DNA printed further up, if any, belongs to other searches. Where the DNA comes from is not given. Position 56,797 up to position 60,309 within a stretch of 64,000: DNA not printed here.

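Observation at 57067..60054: HD phosphohydrolase plus macro domain pair in the N-terminal third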

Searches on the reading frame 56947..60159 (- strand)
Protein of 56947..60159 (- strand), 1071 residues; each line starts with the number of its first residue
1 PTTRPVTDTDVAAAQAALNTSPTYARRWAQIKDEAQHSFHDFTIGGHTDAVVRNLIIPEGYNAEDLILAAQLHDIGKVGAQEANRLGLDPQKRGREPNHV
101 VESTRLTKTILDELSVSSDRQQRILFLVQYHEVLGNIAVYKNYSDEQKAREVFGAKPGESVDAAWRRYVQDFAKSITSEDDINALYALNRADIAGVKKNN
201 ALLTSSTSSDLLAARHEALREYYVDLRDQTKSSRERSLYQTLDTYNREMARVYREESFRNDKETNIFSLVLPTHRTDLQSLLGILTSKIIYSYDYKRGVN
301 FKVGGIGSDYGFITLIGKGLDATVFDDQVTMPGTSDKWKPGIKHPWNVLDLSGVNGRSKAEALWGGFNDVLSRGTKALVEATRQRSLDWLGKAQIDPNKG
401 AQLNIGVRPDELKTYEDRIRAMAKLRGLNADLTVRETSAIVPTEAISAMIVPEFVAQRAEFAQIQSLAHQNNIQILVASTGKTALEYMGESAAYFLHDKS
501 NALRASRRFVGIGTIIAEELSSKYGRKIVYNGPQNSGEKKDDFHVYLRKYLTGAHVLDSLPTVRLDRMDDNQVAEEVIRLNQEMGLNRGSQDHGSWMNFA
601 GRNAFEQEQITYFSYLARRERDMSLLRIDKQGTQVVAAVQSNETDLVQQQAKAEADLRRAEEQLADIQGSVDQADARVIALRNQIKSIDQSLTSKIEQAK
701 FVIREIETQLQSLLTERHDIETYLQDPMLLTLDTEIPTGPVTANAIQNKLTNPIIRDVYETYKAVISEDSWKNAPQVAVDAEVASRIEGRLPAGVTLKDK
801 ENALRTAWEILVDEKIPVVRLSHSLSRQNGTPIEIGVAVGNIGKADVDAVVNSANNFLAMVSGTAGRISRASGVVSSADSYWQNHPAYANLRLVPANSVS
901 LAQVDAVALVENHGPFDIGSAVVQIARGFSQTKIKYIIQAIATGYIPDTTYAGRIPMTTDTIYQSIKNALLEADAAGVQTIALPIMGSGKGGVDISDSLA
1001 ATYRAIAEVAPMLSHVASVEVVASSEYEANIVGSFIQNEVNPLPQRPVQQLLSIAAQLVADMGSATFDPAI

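Call 12: find_homologous_proteins(query=window:56947-60159:-, max_evalue=0.001)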
Query window:56947-60159:-: 8000 candidates shared short words with the query, none scored E <= 0.001.

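Call 15: find_related_loci(query=window:56947-60159:-, collection=genome_contigs, flank=10000)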
Query window:56947-60159:- (1071 aa) in genome_contigs; peptide patterns used: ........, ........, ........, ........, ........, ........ (x = any residue, [..] = any of these).
58 stretches matched a pattern, but none encodes a relative of the query by tblastn (E <= 1e-3).

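Call 24: search_dna_similar(query=window:56947-60159:-, collection=phages, mode=protein, max_evalue=0.001, max_rows=15)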
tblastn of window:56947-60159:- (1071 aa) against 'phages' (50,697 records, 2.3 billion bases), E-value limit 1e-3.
No match.

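Call 25: search_protein_representatives(protein=window:56947-60159:-)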
Query: 1071 residues. Proteins with E-value up to 0.001 (for the whole library): 38; up to 1e-10: 6; up to 1e-30: 3. The best 38 are listed.
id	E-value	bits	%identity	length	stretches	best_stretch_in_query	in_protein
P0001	2.3e-107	376.7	41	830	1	25-627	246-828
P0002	2.0e-99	350.4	38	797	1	21-630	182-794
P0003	5.4e-88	312.6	39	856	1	30-622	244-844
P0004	5.4e-28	113.9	43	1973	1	860-1036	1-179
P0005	1.5e-26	109.1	41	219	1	31-220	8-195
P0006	7.3e-12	60.6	29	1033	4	962-1043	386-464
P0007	3.0e-10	55.2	34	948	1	20-210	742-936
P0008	5.6e-09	51.0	30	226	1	835-1026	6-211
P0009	3.5e-07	45.0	39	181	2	832-874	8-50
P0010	9.7e-07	43.6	39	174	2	911-998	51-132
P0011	1.7e-06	42.8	40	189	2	910-992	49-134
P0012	6.9e-06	40.8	34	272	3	963-1023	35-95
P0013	1.4e-05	39.7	37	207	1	844-988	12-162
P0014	1.7e-05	39.5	40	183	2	908-991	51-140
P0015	2.3e-05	39.0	33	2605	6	829-874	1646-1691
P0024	1.1e-04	36.7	37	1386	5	832-875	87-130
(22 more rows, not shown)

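Call 32: list_cluster_members(proteins=[P0001, P0002, P0003, P0004, P0005, P0006, P0007, P0015, P0024])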
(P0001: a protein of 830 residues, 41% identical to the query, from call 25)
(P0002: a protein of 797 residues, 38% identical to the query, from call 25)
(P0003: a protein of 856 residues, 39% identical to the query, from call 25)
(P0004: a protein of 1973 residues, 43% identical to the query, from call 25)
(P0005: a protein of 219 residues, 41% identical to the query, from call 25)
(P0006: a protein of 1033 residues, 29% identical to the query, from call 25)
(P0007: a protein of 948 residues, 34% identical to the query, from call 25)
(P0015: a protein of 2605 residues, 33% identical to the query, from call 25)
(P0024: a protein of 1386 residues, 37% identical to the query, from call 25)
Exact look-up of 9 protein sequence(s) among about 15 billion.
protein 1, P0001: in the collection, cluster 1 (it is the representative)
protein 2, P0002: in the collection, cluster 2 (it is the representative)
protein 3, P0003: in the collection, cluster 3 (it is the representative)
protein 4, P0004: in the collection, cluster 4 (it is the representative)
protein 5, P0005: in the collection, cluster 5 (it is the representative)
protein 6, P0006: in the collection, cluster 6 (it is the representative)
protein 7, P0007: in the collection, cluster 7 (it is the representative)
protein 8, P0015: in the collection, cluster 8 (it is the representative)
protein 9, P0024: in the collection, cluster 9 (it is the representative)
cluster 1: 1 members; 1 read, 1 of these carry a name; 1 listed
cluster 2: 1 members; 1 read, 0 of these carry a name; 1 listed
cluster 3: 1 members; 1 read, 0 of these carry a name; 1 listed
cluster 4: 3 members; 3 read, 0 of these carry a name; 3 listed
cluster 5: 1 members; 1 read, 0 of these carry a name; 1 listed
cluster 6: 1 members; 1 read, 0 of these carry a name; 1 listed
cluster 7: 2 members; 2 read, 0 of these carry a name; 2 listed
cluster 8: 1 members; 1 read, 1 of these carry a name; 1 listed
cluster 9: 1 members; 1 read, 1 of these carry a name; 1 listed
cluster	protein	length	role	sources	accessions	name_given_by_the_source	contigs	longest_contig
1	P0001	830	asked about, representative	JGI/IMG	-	HD domain-containing protein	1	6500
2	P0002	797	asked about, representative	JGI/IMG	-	-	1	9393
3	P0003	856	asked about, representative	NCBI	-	-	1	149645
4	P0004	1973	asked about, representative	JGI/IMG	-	-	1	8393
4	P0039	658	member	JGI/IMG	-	-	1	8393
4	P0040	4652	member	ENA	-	-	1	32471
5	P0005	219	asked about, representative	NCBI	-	-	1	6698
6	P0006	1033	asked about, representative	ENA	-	-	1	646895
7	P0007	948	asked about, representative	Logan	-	-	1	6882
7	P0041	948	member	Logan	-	-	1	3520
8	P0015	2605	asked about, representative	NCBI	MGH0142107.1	UNVERIFIED_CONTAM: hypothetical protein FKN15_041281 [Acipenser sinensis]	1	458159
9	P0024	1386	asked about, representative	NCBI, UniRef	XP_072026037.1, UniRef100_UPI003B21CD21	uncharacterized protein [Amphiura filiformis] | uncharacterized protein n=1 Tax=Amphiura filiformis TaxID=82378 RepID=UPI003B21CD21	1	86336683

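Call 33: find_encoding_contigs(protein=P0003, flank=10000, max_places=3)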
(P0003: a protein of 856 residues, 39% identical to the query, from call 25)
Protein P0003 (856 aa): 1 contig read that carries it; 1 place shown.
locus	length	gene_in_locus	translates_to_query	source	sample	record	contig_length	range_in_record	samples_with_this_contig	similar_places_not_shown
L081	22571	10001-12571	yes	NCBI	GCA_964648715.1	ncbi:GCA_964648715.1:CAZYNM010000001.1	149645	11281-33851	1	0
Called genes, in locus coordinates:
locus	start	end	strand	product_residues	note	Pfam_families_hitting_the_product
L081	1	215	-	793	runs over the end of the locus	PF00912:Transgly, PF00905:Transpeptidase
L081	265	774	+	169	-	-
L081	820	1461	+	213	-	PF13207:AAA_17, PF13238:AAA_18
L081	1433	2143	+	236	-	PF02517:Rce1-like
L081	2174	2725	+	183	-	PF18915:DUF5667 (weak)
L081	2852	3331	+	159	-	PF22811:Zn_ribbon_NrdR, PF03477:ATP-cone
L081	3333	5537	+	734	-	PF21995:RNR-II_ins_dom, PF02867:Ribonuc_red_lgC (faint)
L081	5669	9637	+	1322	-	-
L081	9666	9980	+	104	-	-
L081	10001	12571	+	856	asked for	-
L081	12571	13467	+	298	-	-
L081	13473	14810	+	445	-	-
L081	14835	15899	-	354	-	PF00814:TsaD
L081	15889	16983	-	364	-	PF01300:Sua5_yciO_yrdC, PF02367:TsaE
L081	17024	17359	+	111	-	-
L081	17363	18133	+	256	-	PF02096:60KD_IMP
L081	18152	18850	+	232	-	PF01145:Band_7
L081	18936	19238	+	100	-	PF00166:Cpn10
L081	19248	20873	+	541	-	PF00118:Cpn60_TCP1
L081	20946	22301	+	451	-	-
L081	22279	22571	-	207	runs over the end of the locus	PF02578:Cu-oxidase_4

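Call 38: search_protein_families(library=pfam, proteins=[L081:5669-9637:+, L081:9666-9980:+, L081:10001-12571:+, L081:12571-13467:+, L081:13473-14810:+, L081:20946-22301:+], max_evalue=1)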
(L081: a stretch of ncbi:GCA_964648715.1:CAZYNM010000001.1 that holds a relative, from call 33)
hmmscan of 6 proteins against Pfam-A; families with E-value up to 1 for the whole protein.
L081:5669-9637:+ (1322 aa): 0 families

L081:9666-9980:+ (104 aa): 3 families
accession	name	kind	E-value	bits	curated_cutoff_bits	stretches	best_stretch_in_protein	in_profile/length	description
PF08446.17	PAS_2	-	0.017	16.3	21.4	1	24-102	31-106/107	PAS fold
PF01985.26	CRS1_YhbY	-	0.034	14.9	27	1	39-83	26-70/84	CRS1 / YhbY (CRM) domain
PF21050.3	ARMC9_ARM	-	0.057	13.9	27.3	1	12-74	53-114/120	LisH domain-containing protein ARMC9, ARM repeats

L081:10001-12571:+ (856 aa): 3 families
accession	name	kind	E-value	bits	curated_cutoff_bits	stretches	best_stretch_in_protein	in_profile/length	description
PF01966.28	HD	-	0.003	18.2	22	1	291-360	25-85/116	HD domain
PF17716.6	RIMC1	-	0.018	14.7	25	1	338-445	8-116/256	RAB7A-interacting MON1-CCZ1 complex subunit 1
PF18019.7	Cas3_HD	-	0.21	12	23.1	1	287-361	51-130/207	Cas3, HD domain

L081:12571-13467:+ (298 aa): 2 families
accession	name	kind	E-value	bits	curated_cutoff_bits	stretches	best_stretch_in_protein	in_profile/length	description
PF01661.27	Macro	-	0.0016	18.8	22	1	194-239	72-117/118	Macro domain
PF20016.6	ThsA_Macro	-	0.0018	18.5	25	1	202-257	119-178/183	Thoeris protein ThsA, Macro domain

L081:13473-14810:+ (445 aa): 0 families

L081:20946-22301:+ (451 aa): 3 families
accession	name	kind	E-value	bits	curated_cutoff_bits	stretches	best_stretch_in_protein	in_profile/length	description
PF06485.17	Tab2-like_N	-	0.057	13.9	25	0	103-155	29-79/103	RNA-binding protein Tab2/Atab2 N terminal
PF21758.2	PAC_bac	-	0.17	12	27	1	20-54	48-82/115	Bacterial proteasome assembling chaperone-like protein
PF17150.9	CHASE6_C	-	0.21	12.6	27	1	233-290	15-75/80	C-terminal domain of two-partite extracellular sensor domain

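Call 40: find_encoding_contigs(protein=P0001, flank=10000, max_places=2)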
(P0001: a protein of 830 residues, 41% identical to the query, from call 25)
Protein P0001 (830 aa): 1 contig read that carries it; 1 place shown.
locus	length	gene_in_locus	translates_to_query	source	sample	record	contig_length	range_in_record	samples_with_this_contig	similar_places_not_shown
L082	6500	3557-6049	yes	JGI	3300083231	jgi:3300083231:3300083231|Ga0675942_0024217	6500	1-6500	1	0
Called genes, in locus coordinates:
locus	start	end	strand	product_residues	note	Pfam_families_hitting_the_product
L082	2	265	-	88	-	?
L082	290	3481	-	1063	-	-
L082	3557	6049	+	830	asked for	PF01966:HD (weak)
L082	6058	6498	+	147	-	?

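Call 41: find_encoding_contigs(protein=P0002, flank=10000, max_places=2)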
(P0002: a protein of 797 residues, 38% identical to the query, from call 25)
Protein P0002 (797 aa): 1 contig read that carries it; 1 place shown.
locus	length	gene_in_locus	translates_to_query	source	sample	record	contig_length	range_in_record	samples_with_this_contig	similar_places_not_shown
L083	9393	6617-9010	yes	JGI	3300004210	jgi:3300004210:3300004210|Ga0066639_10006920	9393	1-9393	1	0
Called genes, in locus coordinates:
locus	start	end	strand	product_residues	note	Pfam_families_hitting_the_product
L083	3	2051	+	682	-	?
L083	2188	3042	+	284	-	-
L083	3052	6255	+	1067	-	-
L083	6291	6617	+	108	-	-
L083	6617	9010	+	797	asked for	PF01966:HD (weak)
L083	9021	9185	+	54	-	-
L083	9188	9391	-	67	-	?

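Call 42: find_encoding_contigs(protein=P0040, flank=10000, max_places=2)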
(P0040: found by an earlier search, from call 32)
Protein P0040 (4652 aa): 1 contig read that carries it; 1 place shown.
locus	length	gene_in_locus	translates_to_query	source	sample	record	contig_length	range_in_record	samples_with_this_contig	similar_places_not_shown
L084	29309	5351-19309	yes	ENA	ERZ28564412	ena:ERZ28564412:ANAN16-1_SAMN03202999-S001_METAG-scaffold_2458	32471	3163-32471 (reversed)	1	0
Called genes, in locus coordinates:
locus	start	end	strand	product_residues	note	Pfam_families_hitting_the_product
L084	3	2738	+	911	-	?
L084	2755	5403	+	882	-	-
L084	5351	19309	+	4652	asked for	PF01661:Macro (weak), PF13508:Acetyltransf_7 (weak)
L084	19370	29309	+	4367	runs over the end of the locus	?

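Call 46: list_cluster_members(proteins=[L081:19248-20873:+, L081:3333-5537:+, L081:14835-15899:-, L081:17363-18133:+])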
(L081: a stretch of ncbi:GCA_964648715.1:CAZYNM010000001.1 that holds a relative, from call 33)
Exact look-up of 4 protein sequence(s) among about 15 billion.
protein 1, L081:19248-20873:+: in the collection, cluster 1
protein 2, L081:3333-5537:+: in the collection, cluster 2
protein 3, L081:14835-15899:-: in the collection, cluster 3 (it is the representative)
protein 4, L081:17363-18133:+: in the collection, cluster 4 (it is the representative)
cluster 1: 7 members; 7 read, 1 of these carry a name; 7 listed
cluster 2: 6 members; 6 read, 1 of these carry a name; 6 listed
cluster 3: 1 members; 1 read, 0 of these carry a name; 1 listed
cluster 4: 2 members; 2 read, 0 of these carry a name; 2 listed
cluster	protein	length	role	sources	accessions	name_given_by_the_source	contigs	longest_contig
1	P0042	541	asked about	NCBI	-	-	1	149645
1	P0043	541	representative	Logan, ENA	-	-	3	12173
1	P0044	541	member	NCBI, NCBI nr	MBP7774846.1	chaperonin GroEL [Candidatus Woesebacteria bacterium]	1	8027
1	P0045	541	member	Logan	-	-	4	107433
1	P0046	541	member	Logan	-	-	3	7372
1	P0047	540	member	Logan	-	-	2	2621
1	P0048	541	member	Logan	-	-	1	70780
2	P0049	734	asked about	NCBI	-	-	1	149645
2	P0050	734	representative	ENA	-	-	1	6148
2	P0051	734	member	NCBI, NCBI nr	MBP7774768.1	ribonucleoside-diphosphate reductase [Candidatus Woesebacteria bacterium]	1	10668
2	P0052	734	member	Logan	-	-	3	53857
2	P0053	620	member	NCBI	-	-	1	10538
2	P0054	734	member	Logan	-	-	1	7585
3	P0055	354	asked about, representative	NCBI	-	-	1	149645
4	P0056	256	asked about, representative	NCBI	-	-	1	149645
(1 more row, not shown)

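Call 73: search_protein_families(library=padloc, proteins=[L081:10001-12571:+, L081:12571-13467:+, L081:5669-9637:+, L081:13473-14810:+], max_evalue=0.1)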
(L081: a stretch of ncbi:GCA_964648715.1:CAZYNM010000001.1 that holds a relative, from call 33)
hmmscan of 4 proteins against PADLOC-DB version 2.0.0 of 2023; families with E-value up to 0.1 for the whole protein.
L081:10001-12571:+ (856 aa): 5 families
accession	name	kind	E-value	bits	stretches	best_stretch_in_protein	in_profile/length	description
PDLC01254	Cas3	-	2.3e-07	29.2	1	235-400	6-125/164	CAS-I; effector_G3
PDLC00940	Cas3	-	6.1e-06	24.5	1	286-404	27-143/178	CRISPR-associated endonuclease Cas3-HD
PDLC01759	Cas3b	-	6.6e-05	19.8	1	254-389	7-120/711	-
PDLC01767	Cas3e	-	0.00029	17.5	1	284-466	60-195/680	-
PDLC01456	Cas3a2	-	0.0061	14.7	1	235-308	8-65/207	CAS-I; effector_G3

L081:12571-13467:+ (298 aa): 2 families
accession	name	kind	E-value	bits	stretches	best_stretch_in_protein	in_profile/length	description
PDLC00415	ThsA1|ThsA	-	0.0032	14.9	1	192-255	185-252/281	Macro domain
PDLC02990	DarG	-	0.0044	14.6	1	198-247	87-136/329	-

L081:5669-9637:+ (1322 aa): 0 families

L081:13473-14810:+ (445 aa): 0 families

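Call 74: search_protein_families(library=phrogs, proteins=[L081:10001-12571:+, L081:12571-13467:+], max_evalue=0.1)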
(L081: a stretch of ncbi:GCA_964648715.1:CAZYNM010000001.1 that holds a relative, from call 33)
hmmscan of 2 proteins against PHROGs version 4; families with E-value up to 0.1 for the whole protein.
L081:10001-12571:+ (856 aa): 3 families
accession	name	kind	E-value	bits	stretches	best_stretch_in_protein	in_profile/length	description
phrog_6931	-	unknown function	2.4e-05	24.7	1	287-416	54-154/343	-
phrog_32804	-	unknown function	0.073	12.9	0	256-366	280-386/448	-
phrog_20969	-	lysis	0.09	13.9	0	39-89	47-96/147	Rz-like spanin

L081:12571-13467:+ (298 aa): 1 family
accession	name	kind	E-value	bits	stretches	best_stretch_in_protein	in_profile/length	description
phrog_335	-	other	7.9e-09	36.2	2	26-64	54-96/422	phosphatase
